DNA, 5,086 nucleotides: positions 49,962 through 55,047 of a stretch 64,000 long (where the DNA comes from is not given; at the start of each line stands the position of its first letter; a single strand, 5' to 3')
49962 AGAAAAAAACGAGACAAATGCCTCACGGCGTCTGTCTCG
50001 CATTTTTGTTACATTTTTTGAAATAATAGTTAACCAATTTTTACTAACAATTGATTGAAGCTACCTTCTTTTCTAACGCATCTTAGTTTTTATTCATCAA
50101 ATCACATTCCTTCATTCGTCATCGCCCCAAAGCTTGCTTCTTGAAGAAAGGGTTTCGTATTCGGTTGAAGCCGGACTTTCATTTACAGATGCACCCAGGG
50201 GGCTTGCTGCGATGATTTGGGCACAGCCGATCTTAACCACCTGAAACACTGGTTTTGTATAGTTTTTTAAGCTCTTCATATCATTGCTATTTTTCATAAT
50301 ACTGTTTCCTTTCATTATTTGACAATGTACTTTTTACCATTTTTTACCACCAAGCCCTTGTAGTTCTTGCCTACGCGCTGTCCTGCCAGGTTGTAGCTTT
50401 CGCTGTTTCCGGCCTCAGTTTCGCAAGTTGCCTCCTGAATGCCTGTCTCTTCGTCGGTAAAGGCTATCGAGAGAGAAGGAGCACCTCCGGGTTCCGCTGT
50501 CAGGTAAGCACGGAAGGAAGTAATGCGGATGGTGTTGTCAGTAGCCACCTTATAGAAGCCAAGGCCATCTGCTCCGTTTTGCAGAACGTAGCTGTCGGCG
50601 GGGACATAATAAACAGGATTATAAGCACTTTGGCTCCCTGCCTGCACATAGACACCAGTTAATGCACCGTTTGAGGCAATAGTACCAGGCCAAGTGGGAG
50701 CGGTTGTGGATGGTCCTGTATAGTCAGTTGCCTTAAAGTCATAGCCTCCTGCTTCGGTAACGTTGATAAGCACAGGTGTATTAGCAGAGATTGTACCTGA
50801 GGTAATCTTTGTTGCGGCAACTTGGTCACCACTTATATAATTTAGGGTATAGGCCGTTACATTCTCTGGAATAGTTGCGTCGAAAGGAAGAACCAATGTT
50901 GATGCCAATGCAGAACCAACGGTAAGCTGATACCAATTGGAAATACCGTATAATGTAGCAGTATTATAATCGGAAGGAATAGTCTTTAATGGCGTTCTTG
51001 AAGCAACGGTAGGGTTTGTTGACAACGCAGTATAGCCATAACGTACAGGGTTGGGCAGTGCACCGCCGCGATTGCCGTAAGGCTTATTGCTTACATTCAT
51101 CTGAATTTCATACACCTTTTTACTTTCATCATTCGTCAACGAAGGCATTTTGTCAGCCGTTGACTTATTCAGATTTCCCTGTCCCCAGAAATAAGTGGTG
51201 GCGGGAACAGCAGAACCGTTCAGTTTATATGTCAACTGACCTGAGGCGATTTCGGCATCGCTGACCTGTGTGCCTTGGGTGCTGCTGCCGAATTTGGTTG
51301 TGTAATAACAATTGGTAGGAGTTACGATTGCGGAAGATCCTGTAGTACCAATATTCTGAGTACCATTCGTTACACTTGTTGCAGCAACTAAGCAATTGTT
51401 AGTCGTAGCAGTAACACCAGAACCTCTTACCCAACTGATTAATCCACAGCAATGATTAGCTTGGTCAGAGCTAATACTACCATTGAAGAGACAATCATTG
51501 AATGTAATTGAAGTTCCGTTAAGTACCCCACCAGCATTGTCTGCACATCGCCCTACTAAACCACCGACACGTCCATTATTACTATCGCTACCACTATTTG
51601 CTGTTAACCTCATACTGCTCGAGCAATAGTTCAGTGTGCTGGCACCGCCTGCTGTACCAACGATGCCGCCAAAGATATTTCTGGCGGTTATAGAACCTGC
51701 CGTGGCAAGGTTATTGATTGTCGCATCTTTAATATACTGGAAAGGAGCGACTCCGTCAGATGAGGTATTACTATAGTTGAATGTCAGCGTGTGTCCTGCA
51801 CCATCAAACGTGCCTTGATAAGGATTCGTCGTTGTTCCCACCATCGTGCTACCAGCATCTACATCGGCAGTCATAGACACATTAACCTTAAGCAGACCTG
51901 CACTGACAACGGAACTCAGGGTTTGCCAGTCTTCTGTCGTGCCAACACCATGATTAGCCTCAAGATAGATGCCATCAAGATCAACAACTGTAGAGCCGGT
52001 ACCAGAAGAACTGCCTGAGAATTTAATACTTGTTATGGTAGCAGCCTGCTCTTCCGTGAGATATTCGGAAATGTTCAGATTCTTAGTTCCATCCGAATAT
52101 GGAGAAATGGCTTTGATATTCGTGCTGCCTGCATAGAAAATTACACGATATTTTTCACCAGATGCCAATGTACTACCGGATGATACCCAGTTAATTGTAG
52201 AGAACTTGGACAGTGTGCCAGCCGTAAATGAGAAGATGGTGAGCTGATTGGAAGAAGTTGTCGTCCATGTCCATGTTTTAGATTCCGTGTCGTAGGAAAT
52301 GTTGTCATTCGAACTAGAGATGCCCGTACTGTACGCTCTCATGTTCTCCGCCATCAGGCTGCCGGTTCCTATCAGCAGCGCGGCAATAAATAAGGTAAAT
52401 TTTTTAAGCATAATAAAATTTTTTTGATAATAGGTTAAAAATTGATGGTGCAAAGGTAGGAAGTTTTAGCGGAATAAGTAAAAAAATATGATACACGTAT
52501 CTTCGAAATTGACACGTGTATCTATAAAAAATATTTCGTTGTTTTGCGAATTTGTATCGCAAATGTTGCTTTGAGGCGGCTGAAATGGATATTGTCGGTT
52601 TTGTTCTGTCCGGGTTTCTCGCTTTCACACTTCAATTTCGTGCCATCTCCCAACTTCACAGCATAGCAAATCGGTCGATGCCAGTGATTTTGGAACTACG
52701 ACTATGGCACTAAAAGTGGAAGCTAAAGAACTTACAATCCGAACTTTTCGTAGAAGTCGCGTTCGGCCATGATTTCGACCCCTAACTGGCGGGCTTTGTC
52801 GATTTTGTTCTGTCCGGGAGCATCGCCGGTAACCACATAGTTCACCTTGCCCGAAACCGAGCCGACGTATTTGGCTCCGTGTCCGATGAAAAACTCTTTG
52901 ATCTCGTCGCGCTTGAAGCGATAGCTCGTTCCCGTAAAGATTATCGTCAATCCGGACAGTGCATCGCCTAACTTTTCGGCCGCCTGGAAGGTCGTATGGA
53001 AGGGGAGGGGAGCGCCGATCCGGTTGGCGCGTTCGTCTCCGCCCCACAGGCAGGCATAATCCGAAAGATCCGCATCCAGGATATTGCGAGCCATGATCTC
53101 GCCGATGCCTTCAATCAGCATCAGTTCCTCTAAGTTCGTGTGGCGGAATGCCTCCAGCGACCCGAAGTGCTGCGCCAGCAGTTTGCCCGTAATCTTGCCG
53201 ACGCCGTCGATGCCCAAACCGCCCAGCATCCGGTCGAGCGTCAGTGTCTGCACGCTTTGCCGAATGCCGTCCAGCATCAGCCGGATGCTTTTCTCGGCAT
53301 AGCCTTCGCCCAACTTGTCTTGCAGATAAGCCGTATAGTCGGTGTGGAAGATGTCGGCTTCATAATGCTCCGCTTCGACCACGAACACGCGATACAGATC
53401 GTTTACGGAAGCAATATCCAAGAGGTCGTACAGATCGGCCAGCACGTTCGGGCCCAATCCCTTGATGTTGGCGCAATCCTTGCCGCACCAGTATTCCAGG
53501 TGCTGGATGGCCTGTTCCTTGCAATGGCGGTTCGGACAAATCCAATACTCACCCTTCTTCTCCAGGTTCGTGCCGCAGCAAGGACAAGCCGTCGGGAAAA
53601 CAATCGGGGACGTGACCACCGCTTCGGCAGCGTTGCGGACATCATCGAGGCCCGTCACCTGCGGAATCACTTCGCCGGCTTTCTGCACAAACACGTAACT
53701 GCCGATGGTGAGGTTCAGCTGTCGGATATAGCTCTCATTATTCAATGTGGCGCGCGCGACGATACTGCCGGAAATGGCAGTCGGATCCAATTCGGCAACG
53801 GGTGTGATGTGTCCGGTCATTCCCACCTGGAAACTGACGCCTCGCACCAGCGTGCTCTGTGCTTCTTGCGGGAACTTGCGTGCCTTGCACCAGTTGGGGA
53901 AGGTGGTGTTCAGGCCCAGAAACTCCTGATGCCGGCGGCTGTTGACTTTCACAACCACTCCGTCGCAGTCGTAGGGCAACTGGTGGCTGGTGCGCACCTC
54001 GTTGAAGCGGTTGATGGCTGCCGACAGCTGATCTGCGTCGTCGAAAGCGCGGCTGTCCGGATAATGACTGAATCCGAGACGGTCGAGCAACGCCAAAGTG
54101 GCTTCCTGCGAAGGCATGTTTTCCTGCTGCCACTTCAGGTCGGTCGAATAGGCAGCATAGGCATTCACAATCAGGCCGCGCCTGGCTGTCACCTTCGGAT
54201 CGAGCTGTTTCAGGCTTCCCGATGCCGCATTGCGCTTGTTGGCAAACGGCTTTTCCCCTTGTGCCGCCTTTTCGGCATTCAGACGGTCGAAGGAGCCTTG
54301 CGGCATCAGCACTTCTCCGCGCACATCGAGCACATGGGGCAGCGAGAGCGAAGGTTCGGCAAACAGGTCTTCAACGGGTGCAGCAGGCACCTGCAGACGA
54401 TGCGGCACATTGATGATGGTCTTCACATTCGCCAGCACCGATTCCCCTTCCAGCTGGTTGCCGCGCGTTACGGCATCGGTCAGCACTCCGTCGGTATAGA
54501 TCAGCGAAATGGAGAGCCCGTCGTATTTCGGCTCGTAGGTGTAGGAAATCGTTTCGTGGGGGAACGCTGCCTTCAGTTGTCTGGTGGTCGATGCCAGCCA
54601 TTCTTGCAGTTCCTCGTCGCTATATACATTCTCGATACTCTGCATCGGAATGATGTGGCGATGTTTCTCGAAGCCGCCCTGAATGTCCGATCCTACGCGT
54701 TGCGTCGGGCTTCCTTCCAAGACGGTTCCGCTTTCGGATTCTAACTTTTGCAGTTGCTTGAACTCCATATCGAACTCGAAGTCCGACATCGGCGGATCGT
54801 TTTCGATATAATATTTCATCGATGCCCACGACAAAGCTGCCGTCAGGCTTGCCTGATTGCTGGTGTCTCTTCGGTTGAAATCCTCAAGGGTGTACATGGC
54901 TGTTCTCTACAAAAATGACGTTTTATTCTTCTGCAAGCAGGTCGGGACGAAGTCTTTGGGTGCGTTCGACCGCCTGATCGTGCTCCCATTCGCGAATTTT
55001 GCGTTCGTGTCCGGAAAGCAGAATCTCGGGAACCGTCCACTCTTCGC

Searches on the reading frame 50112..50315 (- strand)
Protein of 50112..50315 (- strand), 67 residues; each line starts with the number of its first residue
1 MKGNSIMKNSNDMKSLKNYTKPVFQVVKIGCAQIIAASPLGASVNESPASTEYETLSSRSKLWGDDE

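Call 4: search_protein_families(library=pfam, proteins=[window:50112-50279:-], max_evalue=0.01)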
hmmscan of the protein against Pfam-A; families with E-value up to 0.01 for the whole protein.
window:50112-50279:- (55 aa): 0 families

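Call 10: search_protein_families(library=ncbifam, proteins=[window:50112-50315:-], max_evalue=1)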
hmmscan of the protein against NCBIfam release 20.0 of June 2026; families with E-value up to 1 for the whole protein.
window:50112-50315:- (67 aa): 0 families

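Call 59: predict_structure(alignment_id=A4)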
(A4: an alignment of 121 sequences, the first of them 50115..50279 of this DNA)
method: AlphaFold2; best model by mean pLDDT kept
length: 55 residues; sequences in the alignment: 121
mean_pLDDT: 66.4   pTM: 0.19
mean pLDDT of the five models: 66.4, 64.6, 64.4, 63.6, 61.9
residues with pLDDT >= 90: 0; 70-90: 21; 50-70: 33; < 50: 1
segments of 3 or more residues with pLDDT < 50: none
pLDDT, mean of each block of 10 residues (from residue 1): 75 83 65 58 56 55
secondary structure: DSSP gave nothing for this model
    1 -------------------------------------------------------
elements in order:
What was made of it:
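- On Folded secretion chaperone (T3SS class I, REMP or SecB): AlphaFold2 gives no secondary structure, with pTM 0.19 (call 59).
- The first 20 residues reach pLDDT 75-83 in extended form and the rest is disordered (call 59).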

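Call 67: search_solved_structures(query=A4, max_evalue=10, show_alignments=3)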
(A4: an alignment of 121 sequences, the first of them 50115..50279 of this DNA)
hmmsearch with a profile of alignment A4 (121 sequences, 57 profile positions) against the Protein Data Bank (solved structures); distinct sequences matched with E-value up to 10: 2.
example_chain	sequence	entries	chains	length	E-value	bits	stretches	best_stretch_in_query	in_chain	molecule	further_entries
8ji0_A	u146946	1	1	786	0.48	14.1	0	2-18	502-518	Maltose/maltodextrin-binding periplasmic protein,Hemorrhagic toxin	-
8jhz_A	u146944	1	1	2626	3.5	11.3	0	2-17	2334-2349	Hemorrhagic toxin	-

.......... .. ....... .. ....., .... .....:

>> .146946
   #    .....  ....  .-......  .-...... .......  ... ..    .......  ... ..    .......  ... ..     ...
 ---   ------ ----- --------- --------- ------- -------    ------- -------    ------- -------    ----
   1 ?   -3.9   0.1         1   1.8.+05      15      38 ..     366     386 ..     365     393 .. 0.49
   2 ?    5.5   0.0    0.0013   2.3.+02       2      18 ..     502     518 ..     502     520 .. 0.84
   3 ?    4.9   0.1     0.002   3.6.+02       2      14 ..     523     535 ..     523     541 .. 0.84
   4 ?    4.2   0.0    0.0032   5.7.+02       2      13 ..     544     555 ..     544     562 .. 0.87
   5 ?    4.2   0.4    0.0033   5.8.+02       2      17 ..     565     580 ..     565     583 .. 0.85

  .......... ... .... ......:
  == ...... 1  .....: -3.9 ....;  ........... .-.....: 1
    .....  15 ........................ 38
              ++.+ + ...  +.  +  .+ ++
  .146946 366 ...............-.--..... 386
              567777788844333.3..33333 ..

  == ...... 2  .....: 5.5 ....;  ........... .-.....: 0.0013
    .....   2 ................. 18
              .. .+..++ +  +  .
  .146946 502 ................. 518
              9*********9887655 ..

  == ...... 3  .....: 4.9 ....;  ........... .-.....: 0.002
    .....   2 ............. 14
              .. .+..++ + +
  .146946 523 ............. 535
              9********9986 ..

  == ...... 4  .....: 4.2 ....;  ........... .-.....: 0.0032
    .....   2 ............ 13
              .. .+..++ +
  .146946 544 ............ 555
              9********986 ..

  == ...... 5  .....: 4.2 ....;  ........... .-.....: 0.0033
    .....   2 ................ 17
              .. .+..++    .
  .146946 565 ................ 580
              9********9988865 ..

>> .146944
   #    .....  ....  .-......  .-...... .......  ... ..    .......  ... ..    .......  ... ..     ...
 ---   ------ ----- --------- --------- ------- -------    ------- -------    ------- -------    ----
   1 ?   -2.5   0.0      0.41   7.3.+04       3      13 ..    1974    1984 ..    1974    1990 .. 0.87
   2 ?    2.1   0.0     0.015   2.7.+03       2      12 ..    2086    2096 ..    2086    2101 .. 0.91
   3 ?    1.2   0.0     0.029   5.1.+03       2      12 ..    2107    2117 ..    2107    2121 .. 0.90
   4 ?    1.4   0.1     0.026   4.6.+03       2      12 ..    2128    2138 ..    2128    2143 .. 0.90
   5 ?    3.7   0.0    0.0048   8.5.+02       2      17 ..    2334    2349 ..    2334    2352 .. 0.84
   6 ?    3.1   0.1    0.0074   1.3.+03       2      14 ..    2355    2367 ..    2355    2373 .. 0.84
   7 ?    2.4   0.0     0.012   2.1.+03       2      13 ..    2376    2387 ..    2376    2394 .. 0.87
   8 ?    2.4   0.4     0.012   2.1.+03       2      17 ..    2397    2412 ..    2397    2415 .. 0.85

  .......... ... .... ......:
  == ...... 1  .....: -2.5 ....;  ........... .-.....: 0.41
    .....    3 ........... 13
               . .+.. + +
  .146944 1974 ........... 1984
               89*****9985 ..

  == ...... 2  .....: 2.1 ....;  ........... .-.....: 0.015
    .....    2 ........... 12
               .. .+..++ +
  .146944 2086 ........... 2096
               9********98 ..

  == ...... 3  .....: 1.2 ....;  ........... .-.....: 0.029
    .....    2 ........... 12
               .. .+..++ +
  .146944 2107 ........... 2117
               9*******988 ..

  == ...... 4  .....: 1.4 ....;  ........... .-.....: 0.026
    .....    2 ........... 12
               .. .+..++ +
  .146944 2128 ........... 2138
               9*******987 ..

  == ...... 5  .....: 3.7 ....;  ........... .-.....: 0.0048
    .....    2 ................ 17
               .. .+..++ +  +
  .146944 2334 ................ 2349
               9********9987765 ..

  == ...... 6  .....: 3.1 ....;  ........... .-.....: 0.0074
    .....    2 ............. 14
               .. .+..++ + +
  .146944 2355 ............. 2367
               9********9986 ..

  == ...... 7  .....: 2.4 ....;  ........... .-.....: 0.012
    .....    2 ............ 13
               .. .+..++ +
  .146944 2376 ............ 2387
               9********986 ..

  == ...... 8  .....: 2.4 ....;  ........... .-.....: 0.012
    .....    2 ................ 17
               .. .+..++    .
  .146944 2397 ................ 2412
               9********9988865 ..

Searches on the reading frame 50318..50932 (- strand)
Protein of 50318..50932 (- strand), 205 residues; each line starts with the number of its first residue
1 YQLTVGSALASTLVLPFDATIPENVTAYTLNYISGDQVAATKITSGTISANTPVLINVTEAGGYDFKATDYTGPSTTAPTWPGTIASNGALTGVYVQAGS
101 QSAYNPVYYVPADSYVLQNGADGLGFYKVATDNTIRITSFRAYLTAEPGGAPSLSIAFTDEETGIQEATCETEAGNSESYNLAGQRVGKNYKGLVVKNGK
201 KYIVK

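Call 37: find_homologous_proteins(query=window:50318-50932:-, max_evalue=0.001)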
Query window:50318-50932:- (205 aa): 90 proteins with E <= 0.001 among 384 candidates.
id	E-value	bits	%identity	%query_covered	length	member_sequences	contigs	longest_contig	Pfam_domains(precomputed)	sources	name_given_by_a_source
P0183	1.2e-42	164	49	100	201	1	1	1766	-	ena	-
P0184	4.1e-42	162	50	97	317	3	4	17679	-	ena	-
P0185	5.8e-40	155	48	99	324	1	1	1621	-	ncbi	-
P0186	6.7e-40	155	48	100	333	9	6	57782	-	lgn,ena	-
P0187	1.5e-39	154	46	100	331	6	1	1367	-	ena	-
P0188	9.7e-39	151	46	100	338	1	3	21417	-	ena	-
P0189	2.8e-38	150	51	100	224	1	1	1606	-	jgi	jgi:hypothetical protein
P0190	5.2e-36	142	47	100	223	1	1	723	-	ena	-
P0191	7.8e-36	142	47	100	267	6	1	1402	-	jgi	jgi:hypothetical protein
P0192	2.1e-35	140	46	100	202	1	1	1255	-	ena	-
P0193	7.3e-35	139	48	100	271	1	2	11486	-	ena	-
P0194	1.7e-34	137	47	100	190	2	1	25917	-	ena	-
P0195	4.7e-32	129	46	96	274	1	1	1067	-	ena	-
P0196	1.4e-31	128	48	97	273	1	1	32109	-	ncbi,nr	ncbi:MAG: hypothetical protein II826_03145 [Prevotella sp.]|nr:hypothetical protein [Prevotella sp.]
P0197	3.3e-31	127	60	58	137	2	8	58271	-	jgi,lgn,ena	-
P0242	3.2e-10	58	42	66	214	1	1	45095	PF18962.8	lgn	-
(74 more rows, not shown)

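Call 45: predict_structure(alignment_id=A3)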
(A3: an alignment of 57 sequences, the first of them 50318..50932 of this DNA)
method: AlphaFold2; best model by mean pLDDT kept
length: 205 residues; sequences in the alignment: 57
mean_pLDDT: 83.4   pTM: 0.71
mean pLDDT of the five models: 83.4, 83.1, 81.9, 80.7, 80.1
residues with pLDDT >= 90: 107; 70-90: 55; 50-70: 31; < 50: 12
segments of 3 or more residues with pLDDT < 50: 164-174
pLDDT, mean of each block of 10 residues (from residue 1): 95 95 97 88 96 96 94 60 76 78 68 93 91 86 82 89 46 61 90 87 87
secondary structure, 60 per line:
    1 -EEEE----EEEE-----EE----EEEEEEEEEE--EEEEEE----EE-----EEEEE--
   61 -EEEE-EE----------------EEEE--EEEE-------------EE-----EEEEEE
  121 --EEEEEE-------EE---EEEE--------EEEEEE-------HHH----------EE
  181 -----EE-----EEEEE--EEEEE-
elements in order: E2-5 E10-13 E25-34 E37-42 E54-58 E62-65 E85-88 E91-94 E115-120 E123-128 E141-144 E153-158 E193-197 E200-204
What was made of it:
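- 50318..50932 (-): C-terminal module of large2, 205 aa. An all-beta domain of about 160 aa is followed by a disordered linker and the tail ............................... AlphaFold2 mean pLDDT 83.4 and pTM 0.71 (call 45).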

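Call 48: fold_search(model_id=the predicted structure, library=pdb)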
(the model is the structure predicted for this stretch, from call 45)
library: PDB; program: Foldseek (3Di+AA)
matches with E <= 10: 343; with E <= 0.001: 0
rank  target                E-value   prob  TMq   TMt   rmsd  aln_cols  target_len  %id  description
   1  8ua8_B                1.5e-01  0.03  0.10  0.06  31.1       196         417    9  Structure of Semliki Forest virus VLP in complex with VLDLR LA2 (released 2024-08-14)
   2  8ua8_F                2.9e-01  0.03  0.10  0.07  32.2       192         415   10  Structure of Semliki Forest virus VLP in complex with VLDLR LA2 (released 2024-08-14)
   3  7wqx                  6.5e-01  0.03  0.11  0.06  23.5       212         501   10  Structure of Inactive-EP (released 2022-10-26)
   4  1xb9_E                7.7e-01  0.07  0.13  0.20  10.6        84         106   13  The structure and function of Xenopus NO38-core, a histone chaperone in the nucleolus (released 2004-12-21)
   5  8erl_A                7.7e-01  0.06  0.14  0.09  15.2       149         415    5  CryoEM Structure of Lipoprotein Lipase Dimer (released 2023-05-03)
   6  8dww_M                8.1e-01  0.02  0.11  0.06  35.5       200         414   11  Chikungunya VLP in complex with neutralizing Fab 506.A08 (asymmetric unit) (released 2023-05-31)
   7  3vzj_A                8.6e-01  0.02  0.10  0.11  17.0       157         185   13  Crystal structure of the Bacillus circulans endo-beta-(1,4)-xylanase (BcX) E172H mutant (released 2013-05-08)
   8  3eo6_A                1.1e+00  0.08  0.14  0.22   9.7        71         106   18  Crystal structure of protein of unknown function (DUF1255) (AFE_2634) from ACIDITHIOBACILLUS FERROOXIDANS NCIB8455 at  (released 2008-10-07)
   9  6qe8                  1.1e+00  0.01  0.08  0.08  16.9       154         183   16  Crystal structure of Aspergillus niger GH11 endoxylanase XynA in complex with xylobiose epoxide activity based probe (released 2019-06-05)
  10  4yln_D                1.1e+00  0.01  0.10  0.03  22.9       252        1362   13  E. coli Transcription Initiation Complex - 17-bp spacer and 4-nt RNA (released 2015-04-22)
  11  8ua8_N                1.2e+00  0.02  0.13  0.07  32.1       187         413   10  Structure of Semliki Forest virus VLP in complex with VLDLR LA2 (released 2024-08-14)
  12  1bk1                  1.2e+00  0.01  0.09  0.10  14.7       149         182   16  ENDO-1,4-BETA-XYLANASE C (released 1999-01-13)
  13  8as5_E                1.3e+00  0.04  0.13  0.20   9.8        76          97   13  CryoEM structure of the human Nucleophosmin 1 core (released 2023-02-15)
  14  8yvy_B                1.4e+00  0.03  0.14  0.08  32.3       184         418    8  Semliki Forest virus virion (released 2024-12-11)
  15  4ac9_C                1.5e+00  0.06  0.19  0.10  18.8       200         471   10  CRYSTAL STRUCTURE OF TRANSLATION ELONGATION FACTOR SELB FROM METHANOCOCCUS MARIPALUDIS IN COMPLEX WITH GDP (released 2012-08-22)
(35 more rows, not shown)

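Call 62: search_protein_families(library=ncbifam, alignment_id=A3, max_evalue=1)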
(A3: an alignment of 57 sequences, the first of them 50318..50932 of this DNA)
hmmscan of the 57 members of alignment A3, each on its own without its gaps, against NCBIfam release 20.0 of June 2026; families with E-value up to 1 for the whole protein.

A. member 1, window:50318-50932:- (205 aa): 0 families

B. families by the number of members that match (of 57 scanned): 19 families
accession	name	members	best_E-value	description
TIGR04183.1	Por_Secre_tail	2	1.3e-10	T9SS type A sorting domain-containing protein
NF038113.1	T9SSA_dep_M36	1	1e-09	T9SS-dependent M36 family metallopeptidase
NF050177.1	TapA_OM_Porphy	1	2.2e-06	TapA/TapC family T9SS-dependent outer membrane protein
TIGR01366.1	serC_3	1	0.0013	phosphoserine transaminase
NF058652.1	WING-49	1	0.0038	WING-49 domain-containing protein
NF033932.1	LapB_rpt_80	1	0.0053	LapB repeat-containing protein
TIGR01238.1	D1pyr5carbox3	1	0.011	L-glutamate gamma-semialdehyde dehydrogenase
TIGR02598.1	TIGR02598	1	0.045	Verru_Chthon cassette protein B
NF002496.0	PRK01827.1-2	1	0.061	thymidylate synthase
NF041196.1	ScbR_bind_reg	1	0.063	ScbR family autoregulator-binding transcription factor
TIGR03284.1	thym_sym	1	0.069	thymidylate synthase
NF033521.1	lasso_leader_L3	1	0.094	lasso RiPP family leader peptide-containing protein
NF058626.1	GFO_1090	1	0.12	GFO_1090 family protein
NF040500.1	Bdr_N_group2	1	0.12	Bdr family repetitive protein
NF050797.1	blaCESS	1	0.14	CESS family extended-spectrum class A beta-lactamase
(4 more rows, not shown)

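Call 63: search_protein_families(library=pfam, alignment_id=A3, max_evalue=1)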
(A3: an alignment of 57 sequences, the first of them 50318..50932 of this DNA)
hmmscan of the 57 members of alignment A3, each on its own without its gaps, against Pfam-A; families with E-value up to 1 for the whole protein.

A. member 1, window:50318-50932:- (205 aa): 0 families

B. families by the number of members that match (of 57 scanned): 31 families (the first 25 are shown)
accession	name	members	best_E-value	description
PF03442.20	CBM_X2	4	0.014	Carbohydrate binding domain X2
PF18962.6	Por_Secre_tail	2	2.2e-12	Secretion system C-terminal sorting domain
PF19365.4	DUF5941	2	0.048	Family of unknown function (DUF5941)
PF21112.3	CsgH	2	0.25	CsgH protein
PF16967.11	TcfC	1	4.4e-05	E-set like domain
PF17161.10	DUF5123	1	0.0032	Domain of unknown function (DUF5123)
PF07585.17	BBP7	1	0.0091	Putative beta barrel porin-7 (BBP7)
PF07668.16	MpPF1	1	0.012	M penetrans paralogue family 1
PF22671.1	Gp18_domIII_N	1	0.013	Tail sheath protein Gp18 domain III N-terminal region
PF20623.4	Sgo0707_N2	1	0.017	Sgo0707 N2 domain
PF22797.1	SlpA_D2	1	0.028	SlpA domain II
PF16371.11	MetallophosN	1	0.038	N terminal of Calcineurin-like phosphoesterase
PF16990.11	CBM_35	1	0.047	Carbohydrate binding module (family 35)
PF13786.12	DUF4179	1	0.048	Domain of unknown function (DUF4179)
PF07495.19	Y_Y_Y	1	0.048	Y_Y_Y domain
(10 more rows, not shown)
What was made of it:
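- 2 of 57 homologues carry a canonical Por_Secre_tail in place of the short tail (calls 62, 63).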

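Call 69: find_encoding_contigs(protein=P0242, flank=3000, max_places=3)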
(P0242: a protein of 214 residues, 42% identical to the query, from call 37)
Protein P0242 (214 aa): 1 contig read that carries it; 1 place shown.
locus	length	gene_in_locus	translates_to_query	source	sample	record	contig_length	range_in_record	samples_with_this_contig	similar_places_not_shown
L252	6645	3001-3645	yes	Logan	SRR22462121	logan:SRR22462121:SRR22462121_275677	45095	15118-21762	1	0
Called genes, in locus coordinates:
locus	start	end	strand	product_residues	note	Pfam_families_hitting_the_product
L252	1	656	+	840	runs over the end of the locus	PF15979:Glyco_hydro_115, PF17829:GH115_C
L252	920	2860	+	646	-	PF02055:Glyco_hydro_30 (weak)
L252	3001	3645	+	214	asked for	PF18962:Por_Secre_tail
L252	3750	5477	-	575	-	PF03572:Peptidase_S41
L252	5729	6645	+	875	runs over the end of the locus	PF00933:Glyco_hydro_3, PF01915:Glyco_hydro_3_C, PF07691:PA14, PF14310:Fn3-like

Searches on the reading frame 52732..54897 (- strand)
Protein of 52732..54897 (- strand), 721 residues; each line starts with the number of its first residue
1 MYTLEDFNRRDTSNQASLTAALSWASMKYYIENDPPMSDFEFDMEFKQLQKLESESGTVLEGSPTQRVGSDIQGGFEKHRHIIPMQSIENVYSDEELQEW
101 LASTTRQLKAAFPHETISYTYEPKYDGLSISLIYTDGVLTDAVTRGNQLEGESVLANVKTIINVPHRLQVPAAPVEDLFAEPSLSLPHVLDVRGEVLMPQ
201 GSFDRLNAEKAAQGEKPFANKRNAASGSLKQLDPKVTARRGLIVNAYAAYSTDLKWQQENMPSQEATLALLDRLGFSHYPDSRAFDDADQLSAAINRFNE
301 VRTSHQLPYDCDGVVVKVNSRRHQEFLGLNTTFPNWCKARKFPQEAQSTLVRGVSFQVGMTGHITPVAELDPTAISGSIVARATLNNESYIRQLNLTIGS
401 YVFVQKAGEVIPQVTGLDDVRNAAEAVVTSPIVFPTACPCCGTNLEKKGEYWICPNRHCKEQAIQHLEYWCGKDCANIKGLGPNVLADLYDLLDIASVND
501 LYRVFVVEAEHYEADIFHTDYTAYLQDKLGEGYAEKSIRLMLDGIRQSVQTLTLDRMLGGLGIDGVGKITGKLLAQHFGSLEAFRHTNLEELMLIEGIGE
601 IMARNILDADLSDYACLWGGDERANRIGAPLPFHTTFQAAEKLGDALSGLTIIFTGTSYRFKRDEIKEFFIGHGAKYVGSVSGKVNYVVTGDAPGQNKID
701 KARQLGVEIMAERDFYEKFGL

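Call 4: search_protein_families(library=pfam, proteins=[window:52732-54897:-], max_evalue=0.01)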
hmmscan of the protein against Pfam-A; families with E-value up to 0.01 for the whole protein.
window:52732-54897:- (721 aa): 9 families
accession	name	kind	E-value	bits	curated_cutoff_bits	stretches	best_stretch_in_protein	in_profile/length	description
PF01653.23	DNA_ligase_aden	-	1.5e-67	228.2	27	1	75-344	3-252/253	NAD-dependent DNA ligase adenylation domain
PF03120.22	DNA_ligase_OB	-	3.8e-25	88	32.9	1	349-419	2-72/79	NAD-dependent DNA ligase OB-fold domain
PF12826.13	HHH_2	-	3.8e-12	46.6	27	1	556-607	1-52/64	Helix-hairpin-helix motif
PF00533.33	BRCT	-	3e-09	37.4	21.3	1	646-713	5-72/78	BRCA1 C Terminus (BRCT) domain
PF14520.12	HHH_5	-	3.2e-06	27.9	27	1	561-608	5-53/57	Helix-hairpin-helix domain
PF22745.1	Nlig-Ia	-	0.00029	21.8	27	0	21-55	12-46/92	DNA ligase-like, N-terminal NAD+-binding domain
PF00633.29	HHH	-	0.00029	21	24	1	588-608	9-29/30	Helix-hairpin-helix motif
PF12738.14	PTCB-BRCT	-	0.003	18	22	1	651-710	2-59/63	twin BRCT domain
PF21302.3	Zn_ribbon_RlmA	-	0.0054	17.1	27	1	437-459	2-24/44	RlmA, N-terminal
